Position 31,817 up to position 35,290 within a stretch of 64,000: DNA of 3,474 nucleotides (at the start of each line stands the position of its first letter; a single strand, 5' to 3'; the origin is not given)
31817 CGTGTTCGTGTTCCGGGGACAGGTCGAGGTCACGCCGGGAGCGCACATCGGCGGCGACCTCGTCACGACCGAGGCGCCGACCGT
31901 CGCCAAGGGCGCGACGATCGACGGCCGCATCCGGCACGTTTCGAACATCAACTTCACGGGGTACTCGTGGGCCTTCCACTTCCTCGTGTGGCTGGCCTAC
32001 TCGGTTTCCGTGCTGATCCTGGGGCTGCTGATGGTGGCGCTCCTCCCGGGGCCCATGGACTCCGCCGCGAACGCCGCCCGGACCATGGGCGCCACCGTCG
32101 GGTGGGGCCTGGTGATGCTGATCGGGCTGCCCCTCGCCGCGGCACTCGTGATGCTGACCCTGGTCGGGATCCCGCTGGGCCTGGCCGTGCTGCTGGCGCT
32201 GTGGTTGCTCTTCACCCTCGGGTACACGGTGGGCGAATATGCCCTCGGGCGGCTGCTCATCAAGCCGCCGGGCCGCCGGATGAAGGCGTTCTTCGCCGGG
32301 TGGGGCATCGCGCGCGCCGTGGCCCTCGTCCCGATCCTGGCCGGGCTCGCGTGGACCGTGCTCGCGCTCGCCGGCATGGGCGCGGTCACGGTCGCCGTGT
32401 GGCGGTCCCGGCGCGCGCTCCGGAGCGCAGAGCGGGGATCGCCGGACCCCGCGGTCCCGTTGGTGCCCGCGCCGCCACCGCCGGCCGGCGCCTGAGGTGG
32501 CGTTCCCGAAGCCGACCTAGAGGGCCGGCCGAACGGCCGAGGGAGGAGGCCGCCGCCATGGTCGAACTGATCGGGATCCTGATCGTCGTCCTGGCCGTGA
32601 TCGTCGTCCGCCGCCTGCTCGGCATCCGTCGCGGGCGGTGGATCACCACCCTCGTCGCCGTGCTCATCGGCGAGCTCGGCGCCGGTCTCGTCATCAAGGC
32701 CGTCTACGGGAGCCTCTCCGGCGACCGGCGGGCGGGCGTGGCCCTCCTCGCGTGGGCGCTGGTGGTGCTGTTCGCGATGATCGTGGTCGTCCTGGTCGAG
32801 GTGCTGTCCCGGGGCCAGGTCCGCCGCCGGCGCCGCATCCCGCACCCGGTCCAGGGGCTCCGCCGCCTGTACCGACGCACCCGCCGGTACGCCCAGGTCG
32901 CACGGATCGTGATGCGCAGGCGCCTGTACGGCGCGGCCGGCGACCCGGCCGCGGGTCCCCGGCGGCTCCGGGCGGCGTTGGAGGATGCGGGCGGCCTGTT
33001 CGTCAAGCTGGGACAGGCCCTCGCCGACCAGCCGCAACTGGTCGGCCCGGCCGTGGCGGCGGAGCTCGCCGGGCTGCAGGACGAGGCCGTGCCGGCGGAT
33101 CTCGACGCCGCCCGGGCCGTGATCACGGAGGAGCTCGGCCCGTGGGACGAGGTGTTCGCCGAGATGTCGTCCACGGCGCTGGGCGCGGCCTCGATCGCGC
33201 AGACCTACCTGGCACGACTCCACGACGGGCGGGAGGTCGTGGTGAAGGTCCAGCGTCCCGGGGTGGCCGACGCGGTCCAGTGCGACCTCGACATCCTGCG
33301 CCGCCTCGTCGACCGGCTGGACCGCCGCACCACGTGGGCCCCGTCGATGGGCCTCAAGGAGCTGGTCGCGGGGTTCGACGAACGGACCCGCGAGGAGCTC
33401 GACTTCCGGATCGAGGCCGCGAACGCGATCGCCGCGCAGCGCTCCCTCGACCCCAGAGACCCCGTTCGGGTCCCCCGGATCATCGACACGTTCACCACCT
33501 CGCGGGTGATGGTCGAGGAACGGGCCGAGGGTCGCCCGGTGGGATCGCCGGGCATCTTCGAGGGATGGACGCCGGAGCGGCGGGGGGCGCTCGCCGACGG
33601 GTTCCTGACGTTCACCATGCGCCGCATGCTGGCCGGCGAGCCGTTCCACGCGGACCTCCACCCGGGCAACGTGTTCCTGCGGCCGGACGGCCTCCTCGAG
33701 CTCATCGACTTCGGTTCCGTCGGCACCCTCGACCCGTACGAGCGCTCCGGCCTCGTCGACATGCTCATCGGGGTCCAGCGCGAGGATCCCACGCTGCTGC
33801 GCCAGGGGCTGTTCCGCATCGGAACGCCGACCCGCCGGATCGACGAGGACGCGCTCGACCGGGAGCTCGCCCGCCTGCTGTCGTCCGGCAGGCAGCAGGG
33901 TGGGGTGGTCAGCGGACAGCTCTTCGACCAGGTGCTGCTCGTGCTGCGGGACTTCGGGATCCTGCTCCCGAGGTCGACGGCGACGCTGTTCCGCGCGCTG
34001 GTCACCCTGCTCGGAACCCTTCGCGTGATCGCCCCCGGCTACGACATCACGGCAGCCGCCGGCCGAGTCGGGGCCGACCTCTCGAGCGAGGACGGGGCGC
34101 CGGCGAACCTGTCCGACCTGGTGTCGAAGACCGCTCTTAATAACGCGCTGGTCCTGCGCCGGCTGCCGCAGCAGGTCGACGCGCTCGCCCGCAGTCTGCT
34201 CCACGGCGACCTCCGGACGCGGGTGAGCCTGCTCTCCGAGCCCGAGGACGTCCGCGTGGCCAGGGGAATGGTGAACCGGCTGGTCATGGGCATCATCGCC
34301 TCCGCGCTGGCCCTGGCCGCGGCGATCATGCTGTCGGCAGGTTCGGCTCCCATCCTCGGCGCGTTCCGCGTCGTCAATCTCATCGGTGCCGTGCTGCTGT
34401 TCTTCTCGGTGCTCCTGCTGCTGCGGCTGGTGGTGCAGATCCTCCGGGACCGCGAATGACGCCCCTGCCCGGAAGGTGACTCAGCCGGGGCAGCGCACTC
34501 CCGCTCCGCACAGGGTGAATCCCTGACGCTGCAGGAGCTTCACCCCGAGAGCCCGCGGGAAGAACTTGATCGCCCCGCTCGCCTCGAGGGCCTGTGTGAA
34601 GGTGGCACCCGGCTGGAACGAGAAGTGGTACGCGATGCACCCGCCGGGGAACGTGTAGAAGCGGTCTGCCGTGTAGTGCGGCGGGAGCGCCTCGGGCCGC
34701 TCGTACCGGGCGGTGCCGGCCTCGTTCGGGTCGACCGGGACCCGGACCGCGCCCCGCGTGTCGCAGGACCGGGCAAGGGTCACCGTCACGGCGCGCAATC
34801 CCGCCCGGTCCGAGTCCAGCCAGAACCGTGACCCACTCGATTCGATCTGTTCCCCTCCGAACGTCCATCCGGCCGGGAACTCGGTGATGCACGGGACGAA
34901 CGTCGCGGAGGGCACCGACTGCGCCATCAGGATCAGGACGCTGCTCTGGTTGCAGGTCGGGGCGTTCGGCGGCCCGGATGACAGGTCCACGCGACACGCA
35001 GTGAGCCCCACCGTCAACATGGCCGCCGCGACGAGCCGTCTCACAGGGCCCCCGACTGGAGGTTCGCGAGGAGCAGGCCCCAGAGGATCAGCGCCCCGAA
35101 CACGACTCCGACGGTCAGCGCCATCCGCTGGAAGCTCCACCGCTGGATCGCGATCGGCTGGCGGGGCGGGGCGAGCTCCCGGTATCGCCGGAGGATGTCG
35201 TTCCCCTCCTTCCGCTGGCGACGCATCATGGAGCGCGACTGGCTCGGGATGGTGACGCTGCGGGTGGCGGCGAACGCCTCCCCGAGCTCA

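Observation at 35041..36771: PAP2-like transmembrane domain with degenerate catalytic motif fused to an ePK-like kinase domain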

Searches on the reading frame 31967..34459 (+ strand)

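Call 11: search_protein_families(library=pfam, proteins=[window:31967-34459:+], max_evalue=0.001)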
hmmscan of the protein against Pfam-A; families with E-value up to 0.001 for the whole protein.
window:31967-34459:+ (830 aa): 1 family
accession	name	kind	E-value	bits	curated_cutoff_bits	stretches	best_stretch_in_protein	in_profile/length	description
PF03109.22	ABC1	-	8.7e-52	176.1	22.9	1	370-608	2-237/244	ABC1 atypical kinase-like domain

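Call 28: search_protein_families(library=ncbifam, proteins=[window:31967-34459:+], max_evalue=0.01)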
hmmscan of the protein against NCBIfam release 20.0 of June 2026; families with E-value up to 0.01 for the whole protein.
window:31967-34459:+ (830 aa): 3 families
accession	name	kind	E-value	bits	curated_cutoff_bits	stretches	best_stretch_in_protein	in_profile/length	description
TIGR01982.1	UbiB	equivalog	4.6e-74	249.5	487.55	1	316-699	34-419/436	2-polyprenylphenol 6-hydroxylase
NF003404.0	PRK04750.1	equivalog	6e-52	176.9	667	1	327-603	48-329/529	ubiquinone biosynthesis regulatory protein kinase UbiB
NF050082.1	ATPase_MABP1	exception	9.6e-32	110.3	800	1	342-588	61-305/435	macrolide-binding ATPase MABP-1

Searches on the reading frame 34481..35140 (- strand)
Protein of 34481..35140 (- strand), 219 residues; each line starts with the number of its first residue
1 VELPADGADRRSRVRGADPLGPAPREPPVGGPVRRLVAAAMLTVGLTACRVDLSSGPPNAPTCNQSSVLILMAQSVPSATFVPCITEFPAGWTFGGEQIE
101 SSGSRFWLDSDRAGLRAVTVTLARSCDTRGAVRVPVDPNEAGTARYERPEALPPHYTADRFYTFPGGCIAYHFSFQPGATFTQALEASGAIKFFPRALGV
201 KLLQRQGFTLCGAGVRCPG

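Call 11: search_protein_families(library=pfam, proteins=[window:34481-35140:-], max_evalue=0.001)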
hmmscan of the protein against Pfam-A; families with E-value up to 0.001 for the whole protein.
window:34481-35140:- (219 aa): 0 families

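Call 28: search_protein_families(library=ncbifam, proteins=[window:34481-35140:-], max_evalue=0.01)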
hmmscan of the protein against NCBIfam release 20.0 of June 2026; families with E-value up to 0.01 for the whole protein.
window:34481-35140:- (219 aa): 0 families

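Call 39: find_homologous_proteins(query=window:34481-35020:-)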
Query window:34481-35020:- (179 aa): 458 proteins with E <= 0.001 among 679 candidates; the best 120 are listed.
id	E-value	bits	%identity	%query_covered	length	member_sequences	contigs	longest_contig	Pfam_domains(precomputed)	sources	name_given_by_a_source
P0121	3.0e-106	371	93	98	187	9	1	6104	-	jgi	jgi:hypothetical protein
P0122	1.4e-81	291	75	93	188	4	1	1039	-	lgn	-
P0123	4.1e-80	286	72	99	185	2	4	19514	-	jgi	jgi:hypothetical protein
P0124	5.8e-79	282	69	99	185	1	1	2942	-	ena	-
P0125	1.0e-78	281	69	99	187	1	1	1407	-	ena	-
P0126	1.1e-78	281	69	100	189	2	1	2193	-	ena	-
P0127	1.4e-78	281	69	99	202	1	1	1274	-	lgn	-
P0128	8.8e-78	278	71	94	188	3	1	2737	-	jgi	jgi:hypothetical protein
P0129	1.2e-77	278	70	93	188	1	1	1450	-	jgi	jgi:hypothetical protein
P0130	2.4e-77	277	72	88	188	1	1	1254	-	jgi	jgi:hypothetical protein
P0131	5.8e-77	276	71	93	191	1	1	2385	-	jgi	jgi:hypothetical protein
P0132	1.1e-76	275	69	97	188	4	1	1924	-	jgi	-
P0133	1.1e-76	275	69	97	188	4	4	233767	-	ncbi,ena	-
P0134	1.7e-76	274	68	98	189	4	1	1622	-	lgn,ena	-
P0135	4.1e-76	273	72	90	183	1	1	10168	-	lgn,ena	-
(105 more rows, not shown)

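Call 50: predict_structure(alignment_id=A2)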
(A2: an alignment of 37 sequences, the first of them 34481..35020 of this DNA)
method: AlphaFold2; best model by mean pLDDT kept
length: 179 residues; sequences in the alignment: 37
mean_pLDDT: 88.9   pTM: 0.84
mean pLDDT of the five models: 88.9, 88.2, 87.3, 86.7, 86.2
residues with pLDDT >= 90: 124; 70-90: 36; 50-70: 14; < 50: 5
segments of 3 or more residues with pLDDT < 50: none
pLDDT, mean of each block of 10 residues (from residue 1): 53 67 89 94 95 97 97 98 98 92 95 90 97 95 94 92 86 68
secondary structure, 60 per line:
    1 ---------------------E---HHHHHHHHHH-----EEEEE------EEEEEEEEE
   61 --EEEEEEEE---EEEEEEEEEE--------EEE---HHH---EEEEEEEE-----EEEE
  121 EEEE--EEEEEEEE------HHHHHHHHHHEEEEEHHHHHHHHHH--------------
elements in order: H26-35 E41-45 E52-60 E63-70 E74-83 E92-94 E104-111 E117-124 E127-134 H141-150 E151-155 H156-165

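Call 52: fold_search(model_id=the predicted structure, library=pdb)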
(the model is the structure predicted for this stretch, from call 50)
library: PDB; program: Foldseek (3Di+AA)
matches with E <= 10: 863; with E <= 0.001: 0
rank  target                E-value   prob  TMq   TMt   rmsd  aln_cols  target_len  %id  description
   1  3hlz_B                2.1e-03  0.97  0.31  0.23   6.8       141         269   16  Crystal structure of BT_1490 (NP_810393.1) from BACTEROIDES THETAIOTAOMICRON VPI-5482 at 1.50 A resolution (released 2009-06-16)
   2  3hlz_A                4.8e-03  0.95  0.32  0.24   6.7       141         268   15  Crystal structure of BT_1490 (NP_810393.1) from BACTEROIDES THETAIOTAOMICRON VPI-5482 at 1.50 A resolution (released 2009-06-16)
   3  5zx9                  2.9e-02  0.75  0.30  0.32   7.5       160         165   11  Crystal structure of apo form fibronectin-binding protein Apa from Mycobacterium tuberculosis (released 2019-05-29)
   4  3wa5_B                3.6e-02  0.89  0.34  0.44   5.8       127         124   14  Crystal Structure of type VI peptidoglycan muramidase effector Tse3 in complex with its cognate immunity protein Tsi3 (released 2013-10-02)
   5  9gnw_P                6.6e-02  0.77  0.35  0.34  10.4       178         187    8  Universal PSII assembly intermediate (released 2025-09-17)
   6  2xb3                  7.0e-02  0.84  0.35  0.39   7.2       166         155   10  The Structure of Cyanobacterial PsbP (released 2010-08-25)
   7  2vu4                  9.2e-02  0.77  0.36  0.42   7.4       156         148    8  Structure of PsbP protein from Spinacia oleracea at 1.98 A resolution (released 2009-07-21)
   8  9grx_0                9.8e-02  0.66  0.33  0.36   6.6       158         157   11  NDH-PSI-LHCI supercomplex from S. oleracea (released 2025-02-12)
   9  7pi0_P                1.2e-01  0.77  0.36  0.34   9.3       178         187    9  Unstacked compact Dunaliella PSII (released 2022-08-17)
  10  8z9d_P                1.3e-01  0.63  0.34  0.33  10.3       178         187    7  cryo-EM structure of PSII-LHCII megacomplex from spinach (released 2024-11-13)
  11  2v43_B                1.4e-01  0.91  0.35  0.24   4.5       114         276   11  Crystal structure of RseB: a sensor for periplasmic stress response in E. coli (released 2007-08-28)
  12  2lnj_MODEL_1_A        1.5e-01  0.77  0.37  0.39   6.0       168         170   11  Solution Structure of Cyanobacterial PsbP (CyanoP) from Synechocystis sp. PCC 6803 (released 2012-06-06)
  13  6e8a_A                1.9e-01  0.54  0.27  0.31   9.8       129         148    8  Crystal structure of DcrB from Salmonella enterica at 1.92 Angstroms resolution (released 2018-10-31)
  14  7dru_A                2.3e-01  0.07  0.14  0.17  18.7       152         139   12  Crystal Structure of the Dog Lipocalin Allergen Can f 1 (released 2021-11-10)
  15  3qkg                  2.5e-01  0.10  0.18  0.19  18.8       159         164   12  Crystal structure of alpha-1-microglobulin at 2.3 A resolution (released 2012-02-08)
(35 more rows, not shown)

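Call 77: list_cluster_members(proteins=[P0001, window:34481-35044:-, window:36770-37693:-])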
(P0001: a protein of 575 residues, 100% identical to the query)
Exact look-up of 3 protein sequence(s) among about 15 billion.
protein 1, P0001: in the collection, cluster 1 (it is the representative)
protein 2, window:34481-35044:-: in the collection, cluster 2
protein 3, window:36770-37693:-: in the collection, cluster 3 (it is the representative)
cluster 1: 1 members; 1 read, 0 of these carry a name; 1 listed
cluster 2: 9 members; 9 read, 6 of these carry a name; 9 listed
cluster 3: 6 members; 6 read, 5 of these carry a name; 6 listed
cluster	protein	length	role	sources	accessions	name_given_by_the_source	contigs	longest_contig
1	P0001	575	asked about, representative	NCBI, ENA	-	-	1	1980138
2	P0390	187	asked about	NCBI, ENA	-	-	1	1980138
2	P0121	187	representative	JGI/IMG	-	hypothetical protein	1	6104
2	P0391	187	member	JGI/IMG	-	hypothetical protein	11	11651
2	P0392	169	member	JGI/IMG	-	hypothetical protein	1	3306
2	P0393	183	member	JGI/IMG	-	hypothetical protein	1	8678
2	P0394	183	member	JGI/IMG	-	hypothetical protein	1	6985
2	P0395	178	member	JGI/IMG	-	hypothetical protein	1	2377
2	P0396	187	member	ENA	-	-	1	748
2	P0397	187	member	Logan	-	-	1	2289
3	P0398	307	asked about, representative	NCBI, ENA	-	-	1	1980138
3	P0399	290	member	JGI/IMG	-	osmoprotectant transport system substrate-binding protein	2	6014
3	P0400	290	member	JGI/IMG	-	osmoprotectant transport system substrate-binding protein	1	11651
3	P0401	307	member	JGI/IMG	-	osmoprotectant transport system substrate-binding protein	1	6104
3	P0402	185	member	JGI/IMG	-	osmoprotectant transport system substrate-binding protein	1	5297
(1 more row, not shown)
